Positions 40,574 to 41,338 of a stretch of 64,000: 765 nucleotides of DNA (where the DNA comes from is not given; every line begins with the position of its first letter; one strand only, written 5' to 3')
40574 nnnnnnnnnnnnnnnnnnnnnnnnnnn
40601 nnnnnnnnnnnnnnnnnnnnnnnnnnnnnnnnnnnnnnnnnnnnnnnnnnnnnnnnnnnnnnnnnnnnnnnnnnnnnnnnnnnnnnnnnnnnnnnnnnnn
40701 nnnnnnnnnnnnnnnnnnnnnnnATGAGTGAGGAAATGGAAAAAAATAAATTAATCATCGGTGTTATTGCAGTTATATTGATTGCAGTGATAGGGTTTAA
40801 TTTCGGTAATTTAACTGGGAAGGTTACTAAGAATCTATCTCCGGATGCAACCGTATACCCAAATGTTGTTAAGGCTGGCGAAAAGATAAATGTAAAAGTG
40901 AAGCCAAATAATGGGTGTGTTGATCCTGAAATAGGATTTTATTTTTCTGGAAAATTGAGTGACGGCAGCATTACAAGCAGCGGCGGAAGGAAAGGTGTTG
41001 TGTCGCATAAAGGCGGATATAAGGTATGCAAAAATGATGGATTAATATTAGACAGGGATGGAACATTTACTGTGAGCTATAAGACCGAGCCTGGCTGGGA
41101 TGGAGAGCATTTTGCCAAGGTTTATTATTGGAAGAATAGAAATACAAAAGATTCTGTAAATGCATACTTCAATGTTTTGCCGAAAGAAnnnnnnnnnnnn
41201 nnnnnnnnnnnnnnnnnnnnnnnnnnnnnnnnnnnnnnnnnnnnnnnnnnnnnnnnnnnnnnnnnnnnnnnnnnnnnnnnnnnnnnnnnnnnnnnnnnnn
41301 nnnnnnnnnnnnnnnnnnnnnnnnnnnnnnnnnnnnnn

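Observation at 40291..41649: Three translationally coupled, paralogous small secreted Cys-containing proteins next to a tRNA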

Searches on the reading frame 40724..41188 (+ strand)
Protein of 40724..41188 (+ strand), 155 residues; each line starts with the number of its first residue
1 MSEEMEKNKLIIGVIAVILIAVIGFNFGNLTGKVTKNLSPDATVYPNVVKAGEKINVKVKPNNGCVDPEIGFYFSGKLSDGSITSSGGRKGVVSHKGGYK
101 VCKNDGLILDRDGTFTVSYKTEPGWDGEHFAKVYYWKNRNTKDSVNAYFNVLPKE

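Call 8: search_protein_families(library=pfam, proteins=[window:40724-41188:+], max_evalue=1)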
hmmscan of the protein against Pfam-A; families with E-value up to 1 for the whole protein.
window:40724-41188:+ (155 aa): 0 families

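Call 20: predict_structure(alignment_id=A2)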
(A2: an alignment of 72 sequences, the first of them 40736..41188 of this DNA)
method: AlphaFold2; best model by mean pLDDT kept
length: 151 residues; sequences in the alignment: 72
mean_pLDDT: 88.5   pTM: 0.73
mean pLDDT of the five models: 88.5, 87.6, 87.6, 86.1, 85.9
residues with pLDDT >= 90: 96; 70-90: 41; 50-70: 12; < 50: 2
segments of 3 or more residues with pLDDT < 50: none
pLDDT, mean of each block of 10 residues (from residue 1): 78 80 54 85 97 95 96 96 92 86 89 96 97 91 96 77
secondary structure, 60 per line:
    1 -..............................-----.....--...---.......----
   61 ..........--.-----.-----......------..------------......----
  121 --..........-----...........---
elements in order: H2-31 E37-41 E44-46 E50-56 E61-70 E85-90 E111-116 E123-132 E138-148

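Call 25: search_protein_representatives(alignment_id=A2)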
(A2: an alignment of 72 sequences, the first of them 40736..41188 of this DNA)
Query: 72 sequences, 147 profile positions. Proteins with E-value up to 0.001 (for the whole library): 187; up to 1e-10: 64; up to 1e-30: 6. The best 150 are listed.
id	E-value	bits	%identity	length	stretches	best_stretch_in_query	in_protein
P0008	5.0e-59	214.6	-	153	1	1-146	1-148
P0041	8.0e-50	184.8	-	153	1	1-146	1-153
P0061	1.6e-49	183.7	-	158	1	2-147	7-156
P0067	5.5e-46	172.3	-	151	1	1-145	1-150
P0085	3.5e-44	166.5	-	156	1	1-146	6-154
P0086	9.2e-41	155.4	-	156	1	1-147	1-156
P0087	2.4e-26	108.6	-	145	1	3-146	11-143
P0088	8.9e-26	106.7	-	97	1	56-147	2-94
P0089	4.4e-25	104.5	-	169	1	1-141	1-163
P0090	1.9e-22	95.9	-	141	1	2-146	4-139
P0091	2.0e-21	92.6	-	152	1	4-146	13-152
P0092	6.6e-21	91.0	-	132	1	3-146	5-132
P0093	8.8e-19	84.1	-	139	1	3-141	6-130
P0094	9.7e-19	83.9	-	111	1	4-62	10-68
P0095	1.1e-18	83.8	-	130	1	1-92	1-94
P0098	4.6e-17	78.5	-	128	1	2-145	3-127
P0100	2.7e-16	76.0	-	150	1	1-146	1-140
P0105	2.4e-15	72.9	-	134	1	2-146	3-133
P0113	5.9e-14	68.4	-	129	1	4-146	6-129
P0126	9.8e-13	64.4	-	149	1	2-146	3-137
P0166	3.0e-08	49.9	-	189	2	33-146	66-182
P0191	8.2e-07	45.2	-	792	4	21-59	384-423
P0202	3.4e-06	43.2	-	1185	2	37-146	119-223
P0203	4.2e-06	42.9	-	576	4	32-141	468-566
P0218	1.8e-05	40.9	-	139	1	1-146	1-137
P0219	2.1e-05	40.7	-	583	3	35-121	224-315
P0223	3.3e-05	40.0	-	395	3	36-145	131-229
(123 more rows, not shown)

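Call 28: search_protein_families(library=pfam, proteins=[P0191, P0202, P0203, P0219, P0223, P0098, P0113, P0126, P0092, P0166], max_evalue=0.01)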
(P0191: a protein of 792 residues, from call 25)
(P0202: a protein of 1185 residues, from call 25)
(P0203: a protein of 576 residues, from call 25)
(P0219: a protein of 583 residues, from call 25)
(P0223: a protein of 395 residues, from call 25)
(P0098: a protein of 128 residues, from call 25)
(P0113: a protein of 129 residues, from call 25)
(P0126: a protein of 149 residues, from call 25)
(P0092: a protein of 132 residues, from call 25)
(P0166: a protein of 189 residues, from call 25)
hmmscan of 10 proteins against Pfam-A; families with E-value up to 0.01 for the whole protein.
P0191 (792 aa): 13 families
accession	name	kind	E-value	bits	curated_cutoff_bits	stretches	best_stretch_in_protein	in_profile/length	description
PF24893.1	DUF7743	-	4.1e-29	101.1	27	4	393-508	3-114/120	Domain of unknown function (DUF7743)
PF17936.7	Big_6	-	5.6e-12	46.2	27.6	1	514-591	2-82/83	Bacterial Ig domain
PF17957.7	Big_7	-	6.3e-11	43.2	24.1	0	290-317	13-39/70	Bacterial Ig domain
PF06280.18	fn3_5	-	6.9e-08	33.6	27.6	0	139-231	31-104/112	Fn3-like domain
PF23034.1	DUF7035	-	4.8e-07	30.4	27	0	274-365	1-103/137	Domain of unknown function (DUF7035)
PF07686.23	V-set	-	3.2e-06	27.7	26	0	405-452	4-56/109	Immunoglobulin V-set domain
PF01835.25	MG2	-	4.9e-06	27.3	32.8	0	175-238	14-80/96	MG2 domain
PF15418.12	DUF4625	-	3.1e-05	24.7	27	0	151-187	6-46/131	Domain of unknown function (DUF4625)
PF13584.12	BatD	-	3.8e-05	24.7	24.1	0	403-445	2-36/92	BatD DUF11 like domain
PF11896.14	GlgE_dom_N_S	-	0.00019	22.2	25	0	288-345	18-76/179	Alpha-1,4-glucan:maltose-1-phosphate maltosyltransferase, domain N/S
PF19271.4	Nis1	-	0.00026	22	27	0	399-435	5-40/114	Nis1 family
PF16640.11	Big_3_5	-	0.00035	21.5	35.5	0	285-315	2-33/88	Bacterial Ig-like domain (group 3)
PF19078.6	Big_12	-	0.0012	19.5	27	0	393-431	1-38/102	Bacterial Ig-like domain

P0202 (1185 aa): 3 families
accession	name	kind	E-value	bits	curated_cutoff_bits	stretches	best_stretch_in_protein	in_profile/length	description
PF00404.24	Dockerin_1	-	9.8e-20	71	22.9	2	303-357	1-55/57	Dockerin type I domain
PF01364.23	Peptidase_C25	-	2e-12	47.5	23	1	674-891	103-374/374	Peptidase family C25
PF08308.17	PEGA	-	2.9e-10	40.3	20.8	1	1114-1180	2-67/71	PEGA domain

P0203 (576 aa): 2 families
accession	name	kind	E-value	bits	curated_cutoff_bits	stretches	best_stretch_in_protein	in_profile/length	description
PF19271.4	Nis1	-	0.00023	22.2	27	0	476-555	11-92/114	Nis1 family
PF20009.4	GEVED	-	0.0048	18.1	24.4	0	534-569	30-66/78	GEVED domain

P0219 (583 aa): 6 families
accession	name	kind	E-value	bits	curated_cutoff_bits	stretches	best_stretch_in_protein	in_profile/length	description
PF04151.21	PPC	-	9.7e-17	62.1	25.9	3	228-293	3-69/70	Bacterial pre-peptidase C-terminal domain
PF18998.6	Flg_new_2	-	2.3e-10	40.8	23.6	1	468-542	2-70/73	Divergent InlB B-repeat domain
PF05593.20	RHS_repeat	-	1.3e-08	35.4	22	1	426-460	1-35/38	RHS Repeat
PF17964.7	Big_10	-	0.00025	21.7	22.9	0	239-301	7-68/164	Bacterial Ig domain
PF23623.1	GBD_IRG7_N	-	0.00025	21.6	27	0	24-76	26-78/95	IRG7 N-terminal galactose binding domain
PF10342.15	Kre9_KNH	-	0.00031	21.9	24.6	0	322-384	2-65/94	Kre9/KNH-like N-terminal Ig-like domain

P0223 (395 aa): 0 families

P0098 (128 aa): 0 families

P0113 (129 aa): 0 families

P0126 (149 aa): 0 families

P0092 (132 aa): 0 families

P0166 (189 aa): 0 families

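Call 30: find_encoding_contigs(protein=P0098, flank=6000, max_places=2)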
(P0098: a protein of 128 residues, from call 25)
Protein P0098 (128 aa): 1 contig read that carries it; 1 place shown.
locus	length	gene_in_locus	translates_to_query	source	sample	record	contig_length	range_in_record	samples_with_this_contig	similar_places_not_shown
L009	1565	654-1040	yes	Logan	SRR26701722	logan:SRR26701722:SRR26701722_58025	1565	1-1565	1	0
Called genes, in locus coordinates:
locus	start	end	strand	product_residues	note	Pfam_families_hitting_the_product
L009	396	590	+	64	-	-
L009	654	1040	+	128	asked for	-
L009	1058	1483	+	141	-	-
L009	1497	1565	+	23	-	?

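Call 31: find_encoding_contigs(protein=P0126, flank=6000, max_places=2)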
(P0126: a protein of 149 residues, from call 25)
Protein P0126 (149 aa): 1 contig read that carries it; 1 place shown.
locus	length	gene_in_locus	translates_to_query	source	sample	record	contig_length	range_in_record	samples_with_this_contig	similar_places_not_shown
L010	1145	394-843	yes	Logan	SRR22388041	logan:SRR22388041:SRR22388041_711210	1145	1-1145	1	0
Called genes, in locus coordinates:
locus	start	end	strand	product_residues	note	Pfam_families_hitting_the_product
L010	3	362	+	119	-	?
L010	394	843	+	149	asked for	-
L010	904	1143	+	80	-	?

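Call 32: find_encoding_contigs(protein=P0092, flank=6000, max_places=2)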
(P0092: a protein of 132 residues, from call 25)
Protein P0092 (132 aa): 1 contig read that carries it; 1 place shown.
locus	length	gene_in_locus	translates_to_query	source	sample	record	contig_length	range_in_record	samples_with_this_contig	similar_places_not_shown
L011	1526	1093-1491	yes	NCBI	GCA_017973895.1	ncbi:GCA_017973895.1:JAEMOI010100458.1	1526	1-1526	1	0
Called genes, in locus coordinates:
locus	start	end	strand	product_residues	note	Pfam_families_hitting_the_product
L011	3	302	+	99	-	?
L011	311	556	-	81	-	PF01866:Diphthamide_syn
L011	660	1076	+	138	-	-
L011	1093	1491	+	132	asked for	-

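Call 38: find_related_loci(query=A3, collection=genome_contigs, flank=10000)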
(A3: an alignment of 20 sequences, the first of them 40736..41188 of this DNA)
Query A3 (151 aa) in genome_contigs; peptide patterns used: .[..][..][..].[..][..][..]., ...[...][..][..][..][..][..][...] (x = any residue, [..] = any of these).
204 stretches matched a pattern; 7 encode a relative of the query (tblastn E <= 1e-3); 7 distinct loci.
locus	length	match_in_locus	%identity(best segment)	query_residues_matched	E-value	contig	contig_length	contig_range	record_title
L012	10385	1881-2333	79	1-151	2e-82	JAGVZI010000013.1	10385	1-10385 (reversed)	Candidatus Woesearchaeota archaeon isolate RIFCSPLOWO2_01_FULL_35_31 rifcsplowo2_01_scaffold_27719, whole genome shotgun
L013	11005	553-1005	76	1-151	2e-80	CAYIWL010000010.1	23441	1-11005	MAG TPA_asm: Candidatus Woesearchaeota archaeon isolate ERP119705_co6_841 genome assembly, contig: NODE_2197_length_2344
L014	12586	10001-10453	79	1-151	2e-74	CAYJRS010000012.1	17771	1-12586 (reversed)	MAG TPA_asm: Candidatus Woesearchaeota archaeon isolate ERP125453_co1_447 genome assembly, contig: NODE_3189_length_1777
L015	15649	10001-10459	61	1-151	3e-57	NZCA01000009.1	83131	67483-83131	MAG: Nanoarchaeota archaeon isolate ARS1286 45732, whole genome shotgun sequence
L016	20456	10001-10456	46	1-150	2e-44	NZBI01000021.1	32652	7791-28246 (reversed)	MAG: Nanoarchaeota archaeon isolate ARS1403 MHASMcontig_142096, whole genome shotgun sequence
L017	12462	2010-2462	45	1-149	7e-43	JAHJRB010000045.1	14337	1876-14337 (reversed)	MAG: Nanoarchaeota archaeon isolate OS_PC_MetaG.mb.127 OS_PC_MetaG.mb.127_k141_151664, whole genome shotgun sequence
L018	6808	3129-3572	45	4-149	1e-42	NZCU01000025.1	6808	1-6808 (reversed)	MAG: Nanoarchaeota archaeon isolate ARS1172 MHASMcontig_666914, whole genome shotgun sequence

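Call 44: search_protein_families(library=ncbifam, proteins=[window:40736-41188:+, P0098, P0113, P0126, P0092, P0223], max_evalue=1)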
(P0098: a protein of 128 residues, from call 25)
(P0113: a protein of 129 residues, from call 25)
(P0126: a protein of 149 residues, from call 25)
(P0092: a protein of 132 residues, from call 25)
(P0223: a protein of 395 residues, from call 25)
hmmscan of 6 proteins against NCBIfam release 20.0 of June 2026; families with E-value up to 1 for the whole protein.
window:40736-41188:+ (151 aa): 0 families

P0098 (128 aa): 0 families

P0113 (129 aa): 1 family
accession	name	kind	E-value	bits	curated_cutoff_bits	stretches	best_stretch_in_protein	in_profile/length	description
NF040522.1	VC1465_fam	subfamily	0.13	12.3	70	1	82-112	7-37/111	VC1465 family Xer recombination activation factor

P0126 (149 aa): 0 families

P0092 (132 aa): 0 families

P0223 (395 aa): 1 family
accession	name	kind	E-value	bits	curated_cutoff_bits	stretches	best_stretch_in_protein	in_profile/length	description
NF002091.1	PRK00924.1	equivalog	0.11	11.9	250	1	245-296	78-129/277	5-dehydro-4-deoxy-D-glucuronate isomerase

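Call 46: fold_search(model_id=the predicted structure, library=pdb)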
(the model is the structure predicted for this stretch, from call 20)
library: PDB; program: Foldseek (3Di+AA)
matches with E <= 10: 1931; with E <= 0.001: 4
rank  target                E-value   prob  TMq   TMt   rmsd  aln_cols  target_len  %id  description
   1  2ij0_C                2.6e-04  1.00  0.40  0.48   8.8       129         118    8  Structural basis of T cell specificity and activation by the bacterial superantigen toxic shock syndrome toxin-1 (released 2007-02-20)
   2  5vi0_A                5.9e-04  1.00  0.32  0.16   7.7       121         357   13  Pseudomonas fluorescens alkylpurine DNA glycosylase AlkC bound to DNA containing an abasic site analog (released 2017-10-25)
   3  5ftz                  8.3e-04  1.00  0.41  0.37   5.2       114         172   14  AA10 lytic polysaccharide monooxygenase (LPMO) from Streptomyces lividans (released 2016-04-27)
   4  1yc7_B                8.8e-04  1.00  0.39  0.48   8.0       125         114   10  cAbAn33 VHH fragment against VSG (released 2005-06-14)
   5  7ptp_A                1.0e-03  1.00  0.43  0.10   5.3       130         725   15  In-situ structure of pentameric S-layer protein (released 2021-12-15)
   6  8vdg_K                1.0e-03  1.00  0.36  0.44   7.4       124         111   14  Cryo-EM structure of human monoclonal antibody C74 targeting IT4VAR22 CIDRa1.7 (released 2024-10-02)
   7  7n6e_I                1.2e-03  1.00  0.35  0.29   7.0       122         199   13  TCR peptide HLA-A2 complex (released 2021-07-28)
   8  7mfu_B                1.5e-03  1.00  0.39  0.48   8.5       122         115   12  Crystal structure of synthetic nanobody (Sb14+Sb68) complexes with SARS-CoV-2 receptor binding domain (released 2021-06-02)
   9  4g3y_L                1.5e-03  1.00  0.35  0.27   6.8       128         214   16  Crystal structure of TNF-alpha in complex with Infliximab Fab fragment (released 2013-03-27)
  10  3uam_A                1.5e-03  1.00  0.40  0.32   5.8       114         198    9  Crystal structure of a chitin binding domain from Burkholderia pseudomallei (released 2011-11-02)
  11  5ec1_B                1.6e-03  1.00  0.36  0.28   6.4       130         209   14  KcsA with V76ester mutation (released 2016-04-20)
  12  7sco_E                1.7e-03  1.00  0.38  0.46   8.2       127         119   12  Structure of H1 influenza hemagglutinin bound to Fab 310-39G10 (released 2022-08-24)
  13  5hdo_A                1.7e-03  1.00  0.37  0.42   8.3       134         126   11  Crystal structure of a nanobody raised against urokinase-type plasminogen activator (released 2016-06-01)
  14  8bg8_L                1.7e-03  0.99  0.35  0.44   7.2       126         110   13  SARS-CoV-2 S protein in complex with pT1696 Fab (released 2023-11-08)
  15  7cea_B                1.7e-03  0.99  0.34  0.34   7.9       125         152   11  Crystal structure of HUTS-4 Fv-clasp fragment (released 2021-06-23)
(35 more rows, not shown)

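Call 48: search_solved_structures(query=A2, max_evalue=10)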
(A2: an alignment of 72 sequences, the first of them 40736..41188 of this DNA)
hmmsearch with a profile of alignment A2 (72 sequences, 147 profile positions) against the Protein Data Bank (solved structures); distinct sequences matched with E-value up to 10: 2.
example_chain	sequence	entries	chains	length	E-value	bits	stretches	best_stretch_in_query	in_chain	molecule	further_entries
4u3s_A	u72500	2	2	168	0.41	13.7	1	18-72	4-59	Cellulosomal scaffoldin adaptor protein B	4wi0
3ntl_A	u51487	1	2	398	1.3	12.1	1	82-125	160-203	Acid glucose-1-phosphate phosphatase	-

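Call 53: find_homologous_proteins(query=A4, max_evalue=0.001)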
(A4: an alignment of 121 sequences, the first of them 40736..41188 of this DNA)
Query A4 (121 sequences) (151 aa, profile of the alignment): 30 proteins with E <= 0.001 among 3179 candidates.
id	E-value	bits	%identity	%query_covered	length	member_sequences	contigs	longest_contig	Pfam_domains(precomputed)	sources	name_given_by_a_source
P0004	6.5e-35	138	80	99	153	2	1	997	-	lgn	-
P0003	2.6e-34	136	79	100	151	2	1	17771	-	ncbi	-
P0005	1.0e-32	131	79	100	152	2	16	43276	-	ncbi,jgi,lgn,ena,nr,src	ncbi:hypothetical protein J4443_02765 [Candidatus Woesearchaeota archaeon]|nr:hypothetical protein [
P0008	1.7e-32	130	74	100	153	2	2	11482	-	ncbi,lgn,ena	-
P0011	1.8e-32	130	74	100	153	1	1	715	-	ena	-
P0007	3.6e-32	129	79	100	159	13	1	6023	-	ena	-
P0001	4.4e-32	129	100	100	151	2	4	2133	-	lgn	-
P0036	6.3e-32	129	64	99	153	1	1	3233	-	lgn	-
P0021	1.3e-31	128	77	100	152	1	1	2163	-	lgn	-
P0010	1.4e-31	128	80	100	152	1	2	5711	-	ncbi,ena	-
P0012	1.8e-30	124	77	100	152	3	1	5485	-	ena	-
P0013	2.9e-30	123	79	100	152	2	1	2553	-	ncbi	-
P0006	3.1e-30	123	77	100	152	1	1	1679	-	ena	-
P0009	5.0e-30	122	75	100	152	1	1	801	-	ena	-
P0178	1.2e-29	121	26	48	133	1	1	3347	-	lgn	-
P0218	2.2e-24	104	24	74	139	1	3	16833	-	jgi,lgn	-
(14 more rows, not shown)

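Call 54: list_cluster_members(proteins=[P0092, P0218, P0223, P0202, P0203, P0100, P0113, P0105, P0090, P0089])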
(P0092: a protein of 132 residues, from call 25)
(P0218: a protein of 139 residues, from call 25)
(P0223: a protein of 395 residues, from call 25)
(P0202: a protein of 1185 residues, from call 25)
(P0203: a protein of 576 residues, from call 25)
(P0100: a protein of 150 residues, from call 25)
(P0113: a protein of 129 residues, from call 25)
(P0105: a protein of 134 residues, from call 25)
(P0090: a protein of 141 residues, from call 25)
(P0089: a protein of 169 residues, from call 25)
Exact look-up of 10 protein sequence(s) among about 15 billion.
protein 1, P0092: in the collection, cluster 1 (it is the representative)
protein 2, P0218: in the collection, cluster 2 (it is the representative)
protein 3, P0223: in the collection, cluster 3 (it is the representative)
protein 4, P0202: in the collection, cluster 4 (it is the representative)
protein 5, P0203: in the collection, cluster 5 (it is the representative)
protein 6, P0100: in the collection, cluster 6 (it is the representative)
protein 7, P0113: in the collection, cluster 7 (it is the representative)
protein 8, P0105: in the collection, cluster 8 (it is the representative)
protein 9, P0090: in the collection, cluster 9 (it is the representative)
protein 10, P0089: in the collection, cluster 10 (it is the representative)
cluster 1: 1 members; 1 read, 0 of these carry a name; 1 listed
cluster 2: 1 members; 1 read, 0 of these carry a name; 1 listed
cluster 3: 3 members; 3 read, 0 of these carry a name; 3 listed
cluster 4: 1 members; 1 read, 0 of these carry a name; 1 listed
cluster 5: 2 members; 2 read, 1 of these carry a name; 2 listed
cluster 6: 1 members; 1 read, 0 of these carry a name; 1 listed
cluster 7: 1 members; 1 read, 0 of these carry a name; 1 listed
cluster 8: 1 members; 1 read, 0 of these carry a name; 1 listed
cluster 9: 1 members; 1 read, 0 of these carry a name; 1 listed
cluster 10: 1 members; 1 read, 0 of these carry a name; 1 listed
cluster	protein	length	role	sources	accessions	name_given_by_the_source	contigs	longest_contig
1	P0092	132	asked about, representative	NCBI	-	-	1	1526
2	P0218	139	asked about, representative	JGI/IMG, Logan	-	-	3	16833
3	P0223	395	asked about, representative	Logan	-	-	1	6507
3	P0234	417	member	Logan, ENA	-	-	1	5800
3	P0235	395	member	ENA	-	-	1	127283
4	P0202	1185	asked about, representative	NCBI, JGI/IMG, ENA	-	-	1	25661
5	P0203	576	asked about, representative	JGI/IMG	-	hypothetical protein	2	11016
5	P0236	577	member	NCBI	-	-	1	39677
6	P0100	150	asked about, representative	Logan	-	-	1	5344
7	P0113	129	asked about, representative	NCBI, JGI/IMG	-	-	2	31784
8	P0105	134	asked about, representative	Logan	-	-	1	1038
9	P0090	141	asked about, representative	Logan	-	-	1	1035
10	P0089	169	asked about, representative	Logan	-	-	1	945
